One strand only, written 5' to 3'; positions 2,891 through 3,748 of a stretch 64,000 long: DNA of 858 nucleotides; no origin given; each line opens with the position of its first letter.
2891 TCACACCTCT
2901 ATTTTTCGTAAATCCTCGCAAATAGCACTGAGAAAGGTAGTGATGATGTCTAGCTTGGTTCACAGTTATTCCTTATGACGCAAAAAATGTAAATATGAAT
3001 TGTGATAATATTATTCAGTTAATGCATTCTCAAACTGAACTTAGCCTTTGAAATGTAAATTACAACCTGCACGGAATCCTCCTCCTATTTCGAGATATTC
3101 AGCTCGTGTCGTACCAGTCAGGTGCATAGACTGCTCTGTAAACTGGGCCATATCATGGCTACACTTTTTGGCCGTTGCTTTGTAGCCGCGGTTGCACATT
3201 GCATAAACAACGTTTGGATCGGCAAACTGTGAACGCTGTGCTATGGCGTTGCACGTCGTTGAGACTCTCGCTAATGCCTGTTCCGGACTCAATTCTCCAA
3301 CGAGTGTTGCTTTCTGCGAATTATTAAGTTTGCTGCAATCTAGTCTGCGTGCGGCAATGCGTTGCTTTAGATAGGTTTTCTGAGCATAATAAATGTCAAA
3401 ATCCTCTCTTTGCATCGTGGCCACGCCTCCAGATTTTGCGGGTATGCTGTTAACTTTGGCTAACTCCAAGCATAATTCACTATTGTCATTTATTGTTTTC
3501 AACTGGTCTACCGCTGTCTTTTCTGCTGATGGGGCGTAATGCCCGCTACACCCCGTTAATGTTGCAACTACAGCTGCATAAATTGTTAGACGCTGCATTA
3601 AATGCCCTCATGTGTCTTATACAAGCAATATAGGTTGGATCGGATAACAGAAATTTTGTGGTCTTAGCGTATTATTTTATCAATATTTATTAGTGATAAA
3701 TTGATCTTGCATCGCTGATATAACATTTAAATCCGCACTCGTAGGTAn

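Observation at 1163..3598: AT-rich accessory islet next to tRNA-Asn: HEPN-like (Rx4H) protein, DUF4238-like protein and a Cys-rich lipoprotein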

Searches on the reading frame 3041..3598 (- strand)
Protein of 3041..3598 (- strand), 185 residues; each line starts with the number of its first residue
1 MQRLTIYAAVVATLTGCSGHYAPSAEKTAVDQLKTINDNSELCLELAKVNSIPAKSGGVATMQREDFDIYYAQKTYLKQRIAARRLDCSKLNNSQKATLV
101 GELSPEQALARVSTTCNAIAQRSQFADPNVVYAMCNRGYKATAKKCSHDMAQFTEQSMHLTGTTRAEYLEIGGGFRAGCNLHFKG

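Call 4: search_protein_families(library=pfam, proteins=[window:3041-3598:-], max_evalue=0.1)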
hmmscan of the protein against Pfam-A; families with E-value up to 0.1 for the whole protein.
window:3041-3598:- (185 aa): 1 family
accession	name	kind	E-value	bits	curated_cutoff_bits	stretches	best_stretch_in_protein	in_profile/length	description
PF13978.11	DUF4223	-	0.009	16.3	27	1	3-21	6-24/54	Protein of unknown function (DUF4223)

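Call 5: search_protein_families(library=padloc, proteins=[window:3041-3598:-], max_evalue=0.1)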
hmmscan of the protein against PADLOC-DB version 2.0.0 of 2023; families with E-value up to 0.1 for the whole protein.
window:3041-3598:- (185 aa): 0 families

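Call 6: search_protein_families(library=phrogs, proteins=[window:3041-3598:-], max_evalue=0.01)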
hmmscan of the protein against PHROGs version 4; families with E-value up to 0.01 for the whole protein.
window:3041-3598:- (185 aa): 0 families

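Call 27: find_homologous_proteins(query=window:3041-3598:-, max_evalue=0.001)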
Query window:3041-3598:- (185 aa): 7 proteins with E <= 0.001 among 134 candidates.
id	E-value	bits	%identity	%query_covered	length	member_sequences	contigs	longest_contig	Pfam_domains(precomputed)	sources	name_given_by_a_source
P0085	1.7e-117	407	99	100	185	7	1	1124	-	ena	-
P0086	5.4e-80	285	73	99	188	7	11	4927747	-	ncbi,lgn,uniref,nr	ncbi:hypothetical protein [Yersinia pseudotuberculosis]|uniref:hypothetical protein n=1 Tax=Yersinia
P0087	1.1e-76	274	71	99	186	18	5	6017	-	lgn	-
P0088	1.9e-75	270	69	98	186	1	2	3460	-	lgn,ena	-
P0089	2.4e-75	270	69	99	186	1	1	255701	-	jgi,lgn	-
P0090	1.1e-74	268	100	69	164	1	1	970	-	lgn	-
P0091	5.4e-69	249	66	96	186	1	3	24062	-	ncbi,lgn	ncbi:TPA: hypothetical protein ACJJXA_004603 [Enterobacter kobei]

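Call 28: search_protein_families(library=ncbifam, proteins=[window:3041-3598:-], max_evalue=0.1)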
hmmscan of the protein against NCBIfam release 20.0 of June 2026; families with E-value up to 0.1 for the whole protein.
window:3041-3598:- (185 aa): 0 families

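Call 61: find_encoding_contigs(protein=P0086, flank=6000, max_places=3)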
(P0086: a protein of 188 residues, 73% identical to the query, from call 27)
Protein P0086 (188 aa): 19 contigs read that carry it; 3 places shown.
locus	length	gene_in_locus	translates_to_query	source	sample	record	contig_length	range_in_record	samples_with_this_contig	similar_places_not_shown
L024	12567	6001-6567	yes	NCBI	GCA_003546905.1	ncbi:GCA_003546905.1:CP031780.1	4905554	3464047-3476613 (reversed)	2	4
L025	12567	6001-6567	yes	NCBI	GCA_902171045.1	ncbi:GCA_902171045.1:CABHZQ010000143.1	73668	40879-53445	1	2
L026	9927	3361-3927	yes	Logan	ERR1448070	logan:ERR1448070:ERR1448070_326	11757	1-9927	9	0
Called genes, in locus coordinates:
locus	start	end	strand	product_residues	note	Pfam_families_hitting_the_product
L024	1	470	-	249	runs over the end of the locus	PF24316:Tli3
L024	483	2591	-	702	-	PF24322:Tle3, PF11678:Tle3_C (weak)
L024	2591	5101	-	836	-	PF05954:Phage_GPD, PF04717:Phage_base_V, PF13296:T6SS_Vgr, PF10106:DUF2345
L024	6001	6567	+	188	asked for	-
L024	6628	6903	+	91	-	PF04352:ProQ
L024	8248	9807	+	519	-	PF00239:Resolvase, PF07508:Recombinase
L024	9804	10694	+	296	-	PF02195:ParB_N, PF07506:RepB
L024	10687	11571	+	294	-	PF02195:ParB_N (weak), PF07506:RepB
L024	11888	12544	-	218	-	PF04391:DUF533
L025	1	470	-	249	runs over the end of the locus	PF24316:Tli3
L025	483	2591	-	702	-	PF24322:Tle3, PF11678:Tle3_C (weak)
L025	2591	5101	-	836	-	PF05954:Phage_GPD, PF04717:Phage_base_V, PF13296:T6SS_Vgr, PF10106:DUF2345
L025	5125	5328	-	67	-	-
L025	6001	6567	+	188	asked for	-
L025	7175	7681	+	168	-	-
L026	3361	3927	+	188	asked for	-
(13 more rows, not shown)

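Call 62: find_encoding_contigs(protein=P0089, flank=6000, max_places=2)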
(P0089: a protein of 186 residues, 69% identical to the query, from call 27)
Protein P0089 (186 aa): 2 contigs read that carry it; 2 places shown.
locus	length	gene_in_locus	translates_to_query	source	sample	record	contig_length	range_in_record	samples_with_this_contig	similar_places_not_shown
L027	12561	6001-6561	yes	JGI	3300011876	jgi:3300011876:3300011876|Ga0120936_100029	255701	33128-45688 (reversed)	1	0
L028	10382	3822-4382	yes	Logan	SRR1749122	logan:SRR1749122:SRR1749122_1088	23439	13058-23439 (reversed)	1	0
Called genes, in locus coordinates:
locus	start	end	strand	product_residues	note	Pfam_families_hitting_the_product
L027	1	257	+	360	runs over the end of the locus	PF01051:Rep3_N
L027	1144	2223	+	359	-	PF25164:CoiA_N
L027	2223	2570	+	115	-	-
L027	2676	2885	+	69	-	-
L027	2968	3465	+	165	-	-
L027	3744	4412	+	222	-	-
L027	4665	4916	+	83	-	-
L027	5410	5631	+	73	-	-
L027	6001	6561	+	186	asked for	-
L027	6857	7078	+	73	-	-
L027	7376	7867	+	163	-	-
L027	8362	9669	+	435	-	PF13391:HNH_2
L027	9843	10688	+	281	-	PF00929:RNase_T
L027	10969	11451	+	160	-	-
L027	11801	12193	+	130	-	-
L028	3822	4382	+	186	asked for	-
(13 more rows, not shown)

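Call 63: find_encoding_contigs(protein=P0091, flank=6000, max_places=2)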
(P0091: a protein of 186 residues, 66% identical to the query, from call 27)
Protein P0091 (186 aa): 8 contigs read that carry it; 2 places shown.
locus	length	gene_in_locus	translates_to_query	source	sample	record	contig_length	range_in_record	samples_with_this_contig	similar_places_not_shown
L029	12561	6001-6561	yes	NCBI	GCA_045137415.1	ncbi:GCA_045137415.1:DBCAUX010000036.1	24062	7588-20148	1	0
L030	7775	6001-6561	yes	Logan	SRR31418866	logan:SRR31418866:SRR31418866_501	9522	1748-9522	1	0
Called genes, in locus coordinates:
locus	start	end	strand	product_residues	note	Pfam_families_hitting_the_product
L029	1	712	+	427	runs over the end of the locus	PF06666:DUF1173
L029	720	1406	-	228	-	PF00589:Phage_integrase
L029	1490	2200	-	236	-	-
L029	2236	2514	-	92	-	-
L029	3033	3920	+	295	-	-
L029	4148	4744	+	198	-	PF00239:Resolvase, PF02796:HTH_7, PF13384:HTH_23 (weak), PF13518:HTH_28 (weak)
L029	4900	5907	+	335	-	-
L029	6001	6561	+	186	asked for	-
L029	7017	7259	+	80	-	-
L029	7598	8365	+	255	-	PF05857:TraX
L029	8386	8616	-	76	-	PF10965:DUF2767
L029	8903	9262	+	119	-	PF03230:Antirestrict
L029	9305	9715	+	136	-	-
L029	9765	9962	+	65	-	-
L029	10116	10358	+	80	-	-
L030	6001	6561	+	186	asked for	-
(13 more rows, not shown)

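Call 95: search_dna_similar(query=window:3041-3598:-, collection=plasmids, mode=protein, max_rows=30, rows=spread, max_evalue=0.00001)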
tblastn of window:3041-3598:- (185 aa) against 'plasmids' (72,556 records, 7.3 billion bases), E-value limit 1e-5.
Records with a match: 193; places in all: 195; records where one place covers at least 80% of the query: 14.
Best place of each record, by identity: >=99% 3; 60-80% 26; <60% 164.
By first word of the organism name: Escherichia 82; Klebsiella 53; Citrobacter 35; Enterobacter 11; Salmonella 7; Serratia 2; Moellerella 2; Providencia 1.
By predicted mobility (MOB-suite, as given by PLSDB): conjugative 145; non-mobilizable 24; mobilizable 24.
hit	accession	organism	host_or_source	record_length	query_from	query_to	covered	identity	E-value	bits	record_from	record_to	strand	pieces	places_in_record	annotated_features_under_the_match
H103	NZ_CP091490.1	Enterobacter cloacae complex sp. ECL411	cell culture,urine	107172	1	185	100%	100.0%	2e-122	387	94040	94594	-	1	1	hypothetical protein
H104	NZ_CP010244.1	Escherichia coli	-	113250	3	181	97%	40.7%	1e-30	124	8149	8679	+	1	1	hypothetical protein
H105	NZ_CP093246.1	Moellerella wisconsensis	whole organism,Food: Red deer meat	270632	3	181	97%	34.2%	3e-25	108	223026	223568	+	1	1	hypothetical protein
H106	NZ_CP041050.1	Citrobacter sp. CF971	Homo sapiens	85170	73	181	59%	50.9%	4e-17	112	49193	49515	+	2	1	none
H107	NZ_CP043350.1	Klebsiella pneumoniae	Homo sapiens,Culture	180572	74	181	58%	51.4%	6e-17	111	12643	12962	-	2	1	none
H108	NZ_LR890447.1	Klebsiella pneumoniae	Homo sapiens,urine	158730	74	181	58%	51.4%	6e-17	111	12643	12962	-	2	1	none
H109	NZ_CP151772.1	Klebsiella michiganensis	whole organism,Sink faucet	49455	83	182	54%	42.0%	2e-19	92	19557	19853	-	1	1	hypothetical protein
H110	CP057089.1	Escherichia coli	culture,Pooled pig faecal samples ...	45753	83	182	54%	42.0%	3e-19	91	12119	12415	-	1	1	hypothetical protein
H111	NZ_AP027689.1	Escherichia coli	-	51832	83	182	54%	42.0%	3e-19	91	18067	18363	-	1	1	hypothetical protein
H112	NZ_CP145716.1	Escherichia coli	Homo sapiens,stool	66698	83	182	54%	42.0%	3e-19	91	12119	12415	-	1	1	hypothetical protein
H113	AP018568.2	Citrobacter freundii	Homo sapiens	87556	83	182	54%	42.0%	3e-19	91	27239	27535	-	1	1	record has no annotation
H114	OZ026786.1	Escherichia coli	-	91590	83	182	54%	42.0%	3e-19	91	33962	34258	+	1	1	hypothetical protein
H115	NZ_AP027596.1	Escherichia coli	Homo sapiens,whole organism,feces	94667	83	182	54%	42.0%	3e-19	91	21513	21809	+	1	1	hypothetical protein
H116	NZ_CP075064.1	Escherichia coli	swine,metagenomic assembly,intestine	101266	83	182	54%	42.0%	3e-19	91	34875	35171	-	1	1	hypothetical protein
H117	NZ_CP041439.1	Escherichia coli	Pork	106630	83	182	54%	42.0%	3e-19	91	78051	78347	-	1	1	hypothetical protein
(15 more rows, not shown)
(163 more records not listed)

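Call 97: get_annotated_region(hit=H115, flank=3500)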
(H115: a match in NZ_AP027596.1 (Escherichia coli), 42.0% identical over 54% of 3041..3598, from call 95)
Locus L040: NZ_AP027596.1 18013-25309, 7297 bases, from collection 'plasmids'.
description: Escherichia coli strain LR-64-2 plasmid pLR-64-2_1, complete sequence
organism: Escherichia coli (NCBI taxid 562)
taxonomy: Bacteria; Pseudomonadota; Gammaproteobacteria; Enterobacterales; Enterobacteriaceae; Escherichia; Escherichia coli
host: -; source: Homo sapiens,whole organism,feces; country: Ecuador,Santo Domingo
typing (MOB-suite, as given by PLSDB): conjugative; replicon IncFIA,IncFIC; relaxase MOBF; mating-pair formation MPF_F
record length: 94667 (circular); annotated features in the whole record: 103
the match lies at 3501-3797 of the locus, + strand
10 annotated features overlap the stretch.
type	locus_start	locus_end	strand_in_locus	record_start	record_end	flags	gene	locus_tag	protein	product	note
CDS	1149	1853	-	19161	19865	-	-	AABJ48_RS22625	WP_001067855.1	IS6-like element IS26 family transposase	GO:0006313 - DNA transposition [Evidence IEA]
CDS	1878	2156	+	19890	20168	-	-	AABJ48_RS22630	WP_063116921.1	hypothetical protein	-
CDS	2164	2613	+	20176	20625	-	-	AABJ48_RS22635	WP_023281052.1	helix-turn-helix domain-containing protein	-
CDS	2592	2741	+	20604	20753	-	-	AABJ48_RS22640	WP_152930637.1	hypothetical protein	-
CDS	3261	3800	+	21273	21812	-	-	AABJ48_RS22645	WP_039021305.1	hypothetical protein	-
CDS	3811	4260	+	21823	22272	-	-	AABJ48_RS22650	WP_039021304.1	hypothetical protein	-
CDS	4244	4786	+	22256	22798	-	-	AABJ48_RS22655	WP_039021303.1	hypothetical protein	-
CDS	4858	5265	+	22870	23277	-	-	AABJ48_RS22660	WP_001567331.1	hypothetical protein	-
CDS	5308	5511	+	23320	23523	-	-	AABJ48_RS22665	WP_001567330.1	hypothetical protein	-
CDS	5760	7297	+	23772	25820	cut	-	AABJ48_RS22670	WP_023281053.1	site-specific DNA-methyltransferase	GO:0006306 - DNA methylation [Evidence IEA]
